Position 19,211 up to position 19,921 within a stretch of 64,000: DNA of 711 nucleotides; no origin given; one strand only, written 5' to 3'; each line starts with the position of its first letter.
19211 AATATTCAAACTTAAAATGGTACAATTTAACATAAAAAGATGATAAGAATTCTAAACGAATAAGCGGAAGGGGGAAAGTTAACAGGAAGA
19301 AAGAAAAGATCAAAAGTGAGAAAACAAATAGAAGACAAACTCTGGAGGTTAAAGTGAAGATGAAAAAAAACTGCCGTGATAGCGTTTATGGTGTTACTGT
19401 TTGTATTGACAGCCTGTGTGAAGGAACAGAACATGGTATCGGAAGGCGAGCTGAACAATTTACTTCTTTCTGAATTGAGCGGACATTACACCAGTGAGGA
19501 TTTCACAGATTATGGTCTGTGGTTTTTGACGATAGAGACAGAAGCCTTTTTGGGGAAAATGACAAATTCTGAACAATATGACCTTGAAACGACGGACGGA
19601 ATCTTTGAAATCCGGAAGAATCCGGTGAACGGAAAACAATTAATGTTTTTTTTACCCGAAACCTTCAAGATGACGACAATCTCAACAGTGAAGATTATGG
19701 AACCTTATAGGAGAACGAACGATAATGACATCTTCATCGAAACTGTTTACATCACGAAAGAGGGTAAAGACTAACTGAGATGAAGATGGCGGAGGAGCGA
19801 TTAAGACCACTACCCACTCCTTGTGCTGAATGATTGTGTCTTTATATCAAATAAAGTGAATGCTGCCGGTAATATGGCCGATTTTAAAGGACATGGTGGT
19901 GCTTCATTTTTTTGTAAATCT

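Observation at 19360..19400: A8 homopolymeric tract causes a frameshift inside the signal peptide of a separately promoted, truncated lipoprotein paralogue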

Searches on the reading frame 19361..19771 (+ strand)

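Call 10: find_homologous_proteins(query=window:19361-19771:+)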
Query seq(137 aa) (137 aa): 1 proteins with E <= 0.001 among 11 candidates.
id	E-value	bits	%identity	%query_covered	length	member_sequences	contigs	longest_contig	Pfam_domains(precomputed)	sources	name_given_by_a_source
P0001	7.8e-68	244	100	82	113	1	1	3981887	-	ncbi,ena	-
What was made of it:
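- Tried and rejected: The protein search found only the source genome's own 113-aa call (call 10).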

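Call 11: find_encoding_contigs(protein=P0001, flank=3000, max_places=6)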
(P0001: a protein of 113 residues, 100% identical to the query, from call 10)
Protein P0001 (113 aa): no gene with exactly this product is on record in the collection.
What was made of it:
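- Tried and rejected: The exact-product look-up found no record (call 11).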

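Call 16: find_related_loci(query=A2, collection=genome_contigs, flank=3000)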
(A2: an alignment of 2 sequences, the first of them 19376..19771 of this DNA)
Query A2 (132 aa) in genome_contigs; peptide patterns used: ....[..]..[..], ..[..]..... (x = any residue, [..] = any of these).
55 stretches matched a pattern, but none encodes a relative of the query by tblastn (E <= 1e-3).
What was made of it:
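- Tried and rejected: The first scan of GTDB representative genomes, with the domain alignment, found nothing (call 16).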

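Call 27: search_protein_families(library=pfam, proteins=[window:19361-19771:+], max_evalue=0.01)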
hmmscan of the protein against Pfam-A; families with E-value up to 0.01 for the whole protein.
seq(137 aa): 0 families

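Call 29: search_protein_representatives(alignment_id=A2)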
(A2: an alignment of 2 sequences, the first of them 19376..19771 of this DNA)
Query: 2 sequences, 138 profile positions. Proteins with E-value up to 0.001 (for the whole library): 25; up to 1e-10: 12; up to 1e-30: 5. The best 25 are listed.
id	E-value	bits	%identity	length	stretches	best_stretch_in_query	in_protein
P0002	1.8e-74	264.4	-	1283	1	1-138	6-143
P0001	5.0e-59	214.4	-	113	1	20-138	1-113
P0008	3.5e-41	156.6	-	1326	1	2-136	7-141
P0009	2.7e-37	144.0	-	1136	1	2-138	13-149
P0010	1.4e-33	132.0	-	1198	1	4-136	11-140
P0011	5.9e-30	120.3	-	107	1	1-86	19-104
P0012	4.9e-20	88.2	-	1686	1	2-135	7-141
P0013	4.0e-18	82.0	-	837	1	3-135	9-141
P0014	4.2e-17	78.7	-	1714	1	3-136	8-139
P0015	1.6e-12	63.8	-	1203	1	3-135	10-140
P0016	7.3e-12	61.7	-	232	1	2-135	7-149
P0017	7.8e-11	58.4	-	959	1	1-133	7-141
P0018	3.4e-09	53.1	-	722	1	1-134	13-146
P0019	3.7e-09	52.9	-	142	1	4-135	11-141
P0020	5.0e-09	52.5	-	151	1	1-135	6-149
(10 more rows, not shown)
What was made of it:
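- The domain sits at residues ~6-145, and the complete-looking hits are 700-1700 aa (call 29).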

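Call 31: find_encoding_contigs(protein=P0019, flank=8000, max_places=4)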
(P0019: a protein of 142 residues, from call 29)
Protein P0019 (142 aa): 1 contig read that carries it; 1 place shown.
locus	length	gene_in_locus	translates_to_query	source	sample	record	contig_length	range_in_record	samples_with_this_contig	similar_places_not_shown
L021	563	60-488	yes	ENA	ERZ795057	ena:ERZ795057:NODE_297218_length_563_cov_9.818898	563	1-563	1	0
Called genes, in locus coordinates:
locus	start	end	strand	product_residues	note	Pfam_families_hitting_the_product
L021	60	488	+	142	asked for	-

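Call 33: find_encoding_contigs(protein=P0020, flank=8000, max_places=4)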
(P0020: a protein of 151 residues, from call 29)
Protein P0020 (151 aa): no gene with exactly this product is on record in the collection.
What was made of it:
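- Tried and rejected: P0020 is not on record (call 33).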

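Call 34: find_encoding_contigs(protein=P0011, flank=8000, max_places=4)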
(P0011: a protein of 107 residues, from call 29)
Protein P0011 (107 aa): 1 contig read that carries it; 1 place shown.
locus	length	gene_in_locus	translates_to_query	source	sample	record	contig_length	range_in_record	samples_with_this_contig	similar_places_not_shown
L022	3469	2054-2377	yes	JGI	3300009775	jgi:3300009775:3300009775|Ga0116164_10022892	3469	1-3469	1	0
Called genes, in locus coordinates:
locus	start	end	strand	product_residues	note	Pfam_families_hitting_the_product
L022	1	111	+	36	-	?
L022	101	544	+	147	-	PF00072:Response_reg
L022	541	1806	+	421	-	PF00072:Response_reg, PF00512:HisKA, PF02518:HATPase_c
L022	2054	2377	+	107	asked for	-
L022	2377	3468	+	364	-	?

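Call 40: find_related_loci(query=A2, collection=metagenome_contigs, flank=5000)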
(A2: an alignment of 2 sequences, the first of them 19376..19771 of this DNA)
Query A2 (132 aa) in metagenome_contigs; peptide patterns used: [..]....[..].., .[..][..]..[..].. (x = any residue, [..] = any of these).
453 stretches matched a pattern; 3 encode a relative of the query (tblastn E <= 1e-3); 3 distinct loci.
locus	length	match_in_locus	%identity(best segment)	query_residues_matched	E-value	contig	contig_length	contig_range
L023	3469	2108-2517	47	1-132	5e-29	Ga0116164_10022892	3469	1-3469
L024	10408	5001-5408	27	2-130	3e-17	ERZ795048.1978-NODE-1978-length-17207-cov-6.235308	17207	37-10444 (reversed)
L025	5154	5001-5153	49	1-50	1e-12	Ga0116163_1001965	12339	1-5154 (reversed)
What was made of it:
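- No length polymorphism can be shown, because no second copy exists (calls 10, 40).
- Tried and rejected: The metagenome scan found only three distant family members (call 40).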

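Call 58: predict_structure(alignment_id=A3)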
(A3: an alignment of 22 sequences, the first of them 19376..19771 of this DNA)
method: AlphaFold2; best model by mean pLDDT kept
length: 132 residues; sequences in the alignment: 22
mean_pLDDT: 84.2   pTM: 0.63
mean pLDDT of the five models: 84.2, 81.1, 80.7, 80.5, 79.6
residues with pLDDT >= 90: 74; 70-90: 31; 50-70: 21; < 50: 6
segments of 3 or more residues with pLDDT < 50: 17-22
pLDDT, mean of each block of 10 residues (from residue 1): 83 57 70 96 97 93 89 95 95 96 94 59 72 66
secondary structure, 60 per line:
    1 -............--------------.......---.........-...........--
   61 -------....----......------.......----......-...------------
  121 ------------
elements in order: H2-13 E28-30 H31-34 E38-43 E48-54 H55-58 E68-71 E76-81 E88-94 H99-104 E106-108
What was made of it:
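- AlphaFold confidence drops over its last ~20 residues (call 58).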

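Call 61: fold_search(model_id=the predicted structure, library=pdb)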
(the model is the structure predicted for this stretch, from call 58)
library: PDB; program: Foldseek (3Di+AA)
matches with E <= 10: 1011; with E <= 0.001: 0
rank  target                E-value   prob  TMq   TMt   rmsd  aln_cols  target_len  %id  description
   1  5ze9_D                8.7e-02  0.77  0.29  0.11   5.3        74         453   12  Crystal structure of AMP-PNP bound mutant A3B3 complex from Enterococcus hirae V-ATPase (released 2019-02-06)
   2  5ean_A                9.7e-02  0.57  0.28  0.05   7.8       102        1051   14  Crystal structure of Dna2 in complex with a 5' overhang DNA (released 2015-11-18)
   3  7uw9_D                1.1e-01  0.75  0.28  0.10   4.0        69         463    9  Citrus V-ATPase State 1, H in contact with subunit a (released 2022-07-06)
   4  9nn1_F                1.1e-01  0.72  0.32  0.12   5.2        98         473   11  Yeast V1-ATPase bound to Rtc5p (released 2026-03-04)
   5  8igw_E                1.2e-01  0.63  0.25  0.09   5.3        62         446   10  Hexameric Ring Complex of Engineered V1-ATPase bound to 4 ADPs: A3(De)3_(ADP)3cat,1non-cat, Hexameric Ring Complex of  (released 2023-07-12)
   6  9cop_B                1.2e-01  0.63  0.26  0.09   5.9        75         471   12  Yeast RAVE bound to V-ATPase V1 complex (released 2024-11-20)
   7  5mzn                  1.2e-01  0.44  0.28  0.08   7.0       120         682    7  Helicase Sen1 (released 2017-04-19)
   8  7tmr_D                1.3e-01  0.75  0.27  0.09   4.5        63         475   10  V-ATPase from Saccharomyces cerevisiae, State 1 (released 2022-04-13)
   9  3vr2_E                1.4e-01  0.60  0.26  0.10   5.9        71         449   10  Crystal structure of nucleotide-free A3B3 complex from Enterococcus hirae V-ATPase [eA3B3] (released 2013-01-16)
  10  8igw_K                1.5e-01  0.63  0.25  0.09   5.6        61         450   10  Hexameric Ring Complex of Engineered V1-ATPase bound to 4 ADPs: A3(De)3_(ADP)3cat,1non-cat, Hexameric Ring Complex of  (released 2023-07-12)
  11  7tmm_B                1.5e-01  0.60  0.31  0.12   6.0        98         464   12  Complete V1 Complex from Saccharomyces cerevisiae (released 2022-04-06)
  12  2jjl                  1.5e-01  0.30  0.24  0.16   8.0       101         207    8  Structure of avian reovirus sigmaC117-326, P321 crystal form (released 2009-01-13)
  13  7tmq_D                1.6e-01  0.63  0.30  0.11   5.0        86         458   10  V1 complex lacking subunit C from Saccharomyces cerevisiae, State 3 (released 2022-04-06)
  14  7coq_D                1.6e-01  0.60  0.25  0.10   5.6        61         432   10  Hexameric Ring Complex of Engineered V1-ATPase bound to AMP-PNP: A3(De)3_(ANP)1cat (released 2021-08-11)
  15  3vr5_F                1.6e-01  0.60  0.28  0.10   4.7        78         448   10  Crystal structure of nucleotide-free Enterococcus hirae V1-ATPase [eV1(L)] (released 2013-01-16)
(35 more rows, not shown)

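Call 66: find_encoding_contigs(protein=P0009, flank=10000, max_places=3)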
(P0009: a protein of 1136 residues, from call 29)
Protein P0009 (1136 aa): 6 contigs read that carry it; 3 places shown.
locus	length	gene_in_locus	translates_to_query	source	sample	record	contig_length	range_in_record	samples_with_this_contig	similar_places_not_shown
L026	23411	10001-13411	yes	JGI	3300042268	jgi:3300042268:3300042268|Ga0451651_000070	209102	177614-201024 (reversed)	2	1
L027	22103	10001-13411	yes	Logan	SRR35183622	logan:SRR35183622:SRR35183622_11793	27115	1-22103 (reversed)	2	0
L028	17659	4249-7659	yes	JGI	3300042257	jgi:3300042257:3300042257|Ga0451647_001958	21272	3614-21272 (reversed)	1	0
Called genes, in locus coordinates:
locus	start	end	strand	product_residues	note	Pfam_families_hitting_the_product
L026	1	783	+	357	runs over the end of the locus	PF08442:ATP-grasp_2, PF24948:Citrate_synth_N, PF00549:Ligase_CoA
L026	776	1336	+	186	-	PF02629:CoA_binding, PF13380:CoA_binding_2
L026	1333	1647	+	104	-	-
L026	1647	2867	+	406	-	PF00202:Aminotran_3, PF00155:Aminotran_1_2 (weak)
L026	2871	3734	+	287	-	PF19700:DUF6198, PF02588:YitT_membrane, PF10035:DUF2179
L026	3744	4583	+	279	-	PF00892:EamA, PF03151:TPT, PF00892:EamA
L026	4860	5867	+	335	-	PF01032:FecCD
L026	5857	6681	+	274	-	PF00005:ABC_tran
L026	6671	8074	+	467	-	PF04055:Radical_SAM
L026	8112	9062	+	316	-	PF01497:Peripla_BP_2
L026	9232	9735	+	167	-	PF12641:Flavodoxin_3, PF12724:Flavodoxin_5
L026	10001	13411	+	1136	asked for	PF17735:BslA (weak)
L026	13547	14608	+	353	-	PF03372:Exo_endo_phos, PF22669:Exo_endo_phos2 (faint)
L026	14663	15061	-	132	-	PF00583:Acetyltransf_1, PF13673:Acetyltransf_10, PF13527:Acetyltransf_9 (faint), PF13508:Acetyltransf_7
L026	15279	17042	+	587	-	PF17201:Cache_3-Cache_2, PF17202:sCache_3_3, PF00672:HAMP (faint), PF00015:MCPsignal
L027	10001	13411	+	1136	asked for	PF17735:BslA (weak)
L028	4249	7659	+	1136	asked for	PF17735:BslA (weak)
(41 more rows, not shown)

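Call 67: find_encoding_contigs(protein=P0008, flank=10000, max_places=3)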
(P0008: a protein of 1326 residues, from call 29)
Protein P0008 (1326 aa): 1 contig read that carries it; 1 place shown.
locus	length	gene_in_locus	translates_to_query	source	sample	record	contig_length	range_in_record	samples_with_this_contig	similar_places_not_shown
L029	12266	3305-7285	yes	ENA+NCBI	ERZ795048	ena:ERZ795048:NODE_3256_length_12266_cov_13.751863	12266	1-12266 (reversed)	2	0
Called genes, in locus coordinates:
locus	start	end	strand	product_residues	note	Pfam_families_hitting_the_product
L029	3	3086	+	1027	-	?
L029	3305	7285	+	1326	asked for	PF07581:Glug (faint)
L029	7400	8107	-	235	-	PF01695:IstB_IS21, PF20720:nSTAND3 (weak), PF00910:RNA_helicase (weak)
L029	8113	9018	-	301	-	-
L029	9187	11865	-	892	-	PF02518:HATPase_c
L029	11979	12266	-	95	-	PF01966:HD (faint), PF13487:HD_5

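Call 69: search_protein_families(library=ncbifam, proteins=[window:19361-19771:+], max_evalue=0.01)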
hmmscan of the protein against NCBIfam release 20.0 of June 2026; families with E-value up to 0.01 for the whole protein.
seq(137 aa): 1 family
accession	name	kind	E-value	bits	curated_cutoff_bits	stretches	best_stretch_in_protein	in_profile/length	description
NF058548.1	BT_4411_fam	equivalog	0.0023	17.5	220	1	1-62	1-56/223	BT4411 family hyaluronic acid-binding protein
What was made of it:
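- Tried and rejected: Pfam and NCBIfam give no family for the N-terminal domain (calls 27, 69).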
